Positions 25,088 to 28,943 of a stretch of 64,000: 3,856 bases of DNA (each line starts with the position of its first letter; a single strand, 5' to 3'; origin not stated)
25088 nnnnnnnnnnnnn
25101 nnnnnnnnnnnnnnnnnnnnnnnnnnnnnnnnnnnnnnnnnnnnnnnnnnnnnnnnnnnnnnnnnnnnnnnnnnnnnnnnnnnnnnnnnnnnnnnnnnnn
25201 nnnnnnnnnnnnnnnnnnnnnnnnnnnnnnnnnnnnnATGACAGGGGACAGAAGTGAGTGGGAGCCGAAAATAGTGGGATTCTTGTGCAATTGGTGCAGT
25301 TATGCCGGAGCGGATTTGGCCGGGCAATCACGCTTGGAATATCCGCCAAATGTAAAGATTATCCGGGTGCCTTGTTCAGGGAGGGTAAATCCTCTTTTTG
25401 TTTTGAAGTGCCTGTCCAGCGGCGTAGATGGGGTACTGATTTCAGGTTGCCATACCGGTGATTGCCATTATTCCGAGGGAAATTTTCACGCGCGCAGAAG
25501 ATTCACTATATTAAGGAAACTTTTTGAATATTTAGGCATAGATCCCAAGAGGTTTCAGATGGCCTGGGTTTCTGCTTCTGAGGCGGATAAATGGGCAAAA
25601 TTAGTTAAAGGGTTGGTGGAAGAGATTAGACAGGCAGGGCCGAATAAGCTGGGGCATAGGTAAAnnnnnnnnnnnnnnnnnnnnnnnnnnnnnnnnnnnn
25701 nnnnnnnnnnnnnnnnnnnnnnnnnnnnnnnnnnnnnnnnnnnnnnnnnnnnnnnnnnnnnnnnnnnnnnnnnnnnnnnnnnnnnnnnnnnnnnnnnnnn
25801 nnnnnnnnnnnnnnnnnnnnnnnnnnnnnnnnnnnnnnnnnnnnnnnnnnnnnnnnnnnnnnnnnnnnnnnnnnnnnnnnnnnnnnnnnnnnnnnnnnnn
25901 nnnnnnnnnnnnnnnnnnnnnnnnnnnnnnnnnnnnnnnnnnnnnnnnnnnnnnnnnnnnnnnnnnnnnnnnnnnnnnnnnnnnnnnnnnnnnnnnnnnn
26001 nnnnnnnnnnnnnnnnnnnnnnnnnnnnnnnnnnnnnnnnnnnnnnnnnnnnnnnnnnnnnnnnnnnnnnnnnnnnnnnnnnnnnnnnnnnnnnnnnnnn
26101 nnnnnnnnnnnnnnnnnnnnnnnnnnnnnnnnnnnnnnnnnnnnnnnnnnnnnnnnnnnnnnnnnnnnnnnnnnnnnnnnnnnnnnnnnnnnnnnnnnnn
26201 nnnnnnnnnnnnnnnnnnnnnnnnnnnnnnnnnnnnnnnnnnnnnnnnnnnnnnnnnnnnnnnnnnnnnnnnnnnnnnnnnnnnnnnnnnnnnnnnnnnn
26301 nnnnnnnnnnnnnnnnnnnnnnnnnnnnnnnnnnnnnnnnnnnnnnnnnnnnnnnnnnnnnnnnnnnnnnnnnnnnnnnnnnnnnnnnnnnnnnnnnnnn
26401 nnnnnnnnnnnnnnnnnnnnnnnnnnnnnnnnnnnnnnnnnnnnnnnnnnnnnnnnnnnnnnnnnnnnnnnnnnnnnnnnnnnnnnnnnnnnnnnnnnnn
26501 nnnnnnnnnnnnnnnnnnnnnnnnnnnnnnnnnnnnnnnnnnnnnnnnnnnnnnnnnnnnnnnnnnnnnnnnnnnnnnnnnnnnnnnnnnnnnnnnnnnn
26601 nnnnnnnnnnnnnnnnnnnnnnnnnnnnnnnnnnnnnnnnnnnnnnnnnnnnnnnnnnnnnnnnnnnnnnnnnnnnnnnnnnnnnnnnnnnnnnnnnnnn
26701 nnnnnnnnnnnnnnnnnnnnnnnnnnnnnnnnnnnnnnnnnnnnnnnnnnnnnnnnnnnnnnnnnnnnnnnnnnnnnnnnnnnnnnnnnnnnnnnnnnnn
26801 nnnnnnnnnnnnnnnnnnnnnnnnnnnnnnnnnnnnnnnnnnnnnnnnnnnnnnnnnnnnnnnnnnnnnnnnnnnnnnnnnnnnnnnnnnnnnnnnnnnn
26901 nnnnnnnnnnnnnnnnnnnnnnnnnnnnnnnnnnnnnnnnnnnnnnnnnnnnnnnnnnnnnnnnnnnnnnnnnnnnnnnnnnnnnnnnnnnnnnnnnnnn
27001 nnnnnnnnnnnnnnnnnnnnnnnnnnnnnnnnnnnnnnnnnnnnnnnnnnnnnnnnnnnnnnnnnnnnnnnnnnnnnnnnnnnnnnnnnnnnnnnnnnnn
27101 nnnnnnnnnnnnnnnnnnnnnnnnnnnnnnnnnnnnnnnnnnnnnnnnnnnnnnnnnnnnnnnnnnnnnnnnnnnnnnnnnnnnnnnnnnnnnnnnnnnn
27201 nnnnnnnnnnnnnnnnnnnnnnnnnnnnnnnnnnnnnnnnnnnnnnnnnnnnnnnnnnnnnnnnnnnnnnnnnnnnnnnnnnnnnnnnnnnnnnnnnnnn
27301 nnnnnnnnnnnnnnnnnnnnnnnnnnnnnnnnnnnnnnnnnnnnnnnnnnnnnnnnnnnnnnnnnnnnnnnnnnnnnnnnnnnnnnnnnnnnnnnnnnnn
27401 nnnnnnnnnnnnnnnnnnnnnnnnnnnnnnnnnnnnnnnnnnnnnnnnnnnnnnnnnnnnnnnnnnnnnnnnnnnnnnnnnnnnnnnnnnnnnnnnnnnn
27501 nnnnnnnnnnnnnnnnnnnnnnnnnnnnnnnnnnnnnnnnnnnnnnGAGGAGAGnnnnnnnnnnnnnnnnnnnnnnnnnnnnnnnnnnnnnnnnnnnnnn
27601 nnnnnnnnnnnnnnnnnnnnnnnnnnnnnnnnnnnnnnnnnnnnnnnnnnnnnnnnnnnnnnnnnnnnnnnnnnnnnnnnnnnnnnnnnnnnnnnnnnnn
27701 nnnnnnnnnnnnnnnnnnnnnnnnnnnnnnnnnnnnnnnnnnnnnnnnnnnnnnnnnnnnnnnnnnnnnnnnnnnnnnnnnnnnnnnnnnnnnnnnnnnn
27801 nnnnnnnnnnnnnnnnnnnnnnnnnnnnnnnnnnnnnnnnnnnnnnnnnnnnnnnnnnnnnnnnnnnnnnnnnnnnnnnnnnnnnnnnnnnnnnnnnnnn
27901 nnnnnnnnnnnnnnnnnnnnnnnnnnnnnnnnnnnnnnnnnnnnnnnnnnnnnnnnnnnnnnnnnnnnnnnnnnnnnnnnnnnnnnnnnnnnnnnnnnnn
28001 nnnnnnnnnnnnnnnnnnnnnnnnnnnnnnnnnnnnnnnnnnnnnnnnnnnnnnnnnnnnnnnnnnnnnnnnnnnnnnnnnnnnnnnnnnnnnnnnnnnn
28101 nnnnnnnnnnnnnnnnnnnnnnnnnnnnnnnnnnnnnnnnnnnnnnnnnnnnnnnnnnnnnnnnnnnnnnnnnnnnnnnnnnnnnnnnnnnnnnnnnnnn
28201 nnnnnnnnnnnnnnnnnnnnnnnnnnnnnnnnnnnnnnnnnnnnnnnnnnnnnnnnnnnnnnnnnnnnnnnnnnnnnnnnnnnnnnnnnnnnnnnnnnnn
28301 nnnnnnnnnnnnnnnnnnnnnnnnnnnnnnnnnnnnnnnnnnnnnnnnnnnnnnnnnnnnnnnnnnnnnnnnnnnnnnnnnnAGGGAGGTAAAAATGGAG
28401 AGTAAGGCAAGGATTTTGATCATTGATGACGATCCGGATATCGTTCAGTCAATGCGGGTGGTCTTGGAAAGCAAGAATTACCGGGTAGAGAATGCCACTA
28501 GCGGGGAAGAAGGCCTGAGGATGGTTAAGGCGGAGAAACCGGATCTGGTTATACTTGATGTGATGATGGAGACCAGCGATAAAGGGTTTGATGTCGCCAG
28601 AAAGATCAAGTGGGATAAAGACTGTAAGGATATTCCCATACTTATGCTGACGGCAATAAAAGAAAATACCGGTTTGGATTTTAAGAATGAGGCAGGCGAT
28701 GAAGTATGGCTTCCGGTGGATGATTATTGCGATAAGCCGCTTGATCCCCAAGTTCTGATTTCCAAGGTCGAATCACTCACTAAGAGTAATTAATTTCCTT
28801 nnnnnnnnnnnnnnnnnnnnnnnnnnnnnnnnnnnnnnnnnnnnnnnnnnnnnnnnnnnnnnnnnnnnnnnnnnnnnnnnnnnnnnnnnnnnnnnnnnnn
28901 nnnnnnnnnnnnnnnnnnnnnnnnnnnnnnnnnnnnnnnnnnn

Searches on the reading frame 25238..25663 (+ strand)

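Call 73: search_protein_families(library=pfam, proteins=[window:25238-25663:+], max_evalue=0.00001)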
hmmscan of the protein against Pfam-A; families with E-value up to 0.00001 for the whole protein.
window:25238-25663:+ (141 aa): 1 family
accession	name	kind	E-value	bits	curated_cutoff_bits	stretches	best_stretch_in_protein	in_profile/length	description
PF02662.21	FlpD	-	2.3e-53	179.8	22.3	1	12-134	1-123/123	Methyl-viologen-reducing hydrogenase, delta subunit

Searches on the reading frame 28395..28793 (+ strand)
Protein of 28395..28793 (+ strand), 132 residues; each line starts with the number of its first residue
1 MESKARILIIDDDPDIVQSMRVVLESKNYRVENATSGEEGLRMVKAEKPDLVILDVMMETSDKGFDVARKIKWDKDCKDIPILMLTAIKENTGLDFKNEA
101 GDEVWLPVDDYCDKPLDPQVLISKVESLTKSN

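Call 74: search_protein_families(library=pfam, proteins=[window:28395-28793:+], max_evalue=0.00001)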
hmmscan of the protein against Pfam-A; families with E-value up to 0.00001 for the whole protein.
window:28395-28793:+ (132 aa): 1 family
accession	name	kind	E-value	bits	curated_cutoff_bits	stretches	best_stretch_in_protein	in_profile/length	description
PF00072.30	Response_reg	-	1.7e-21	76.9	30.2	1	7-125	1-110/111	Response regulator receiver domain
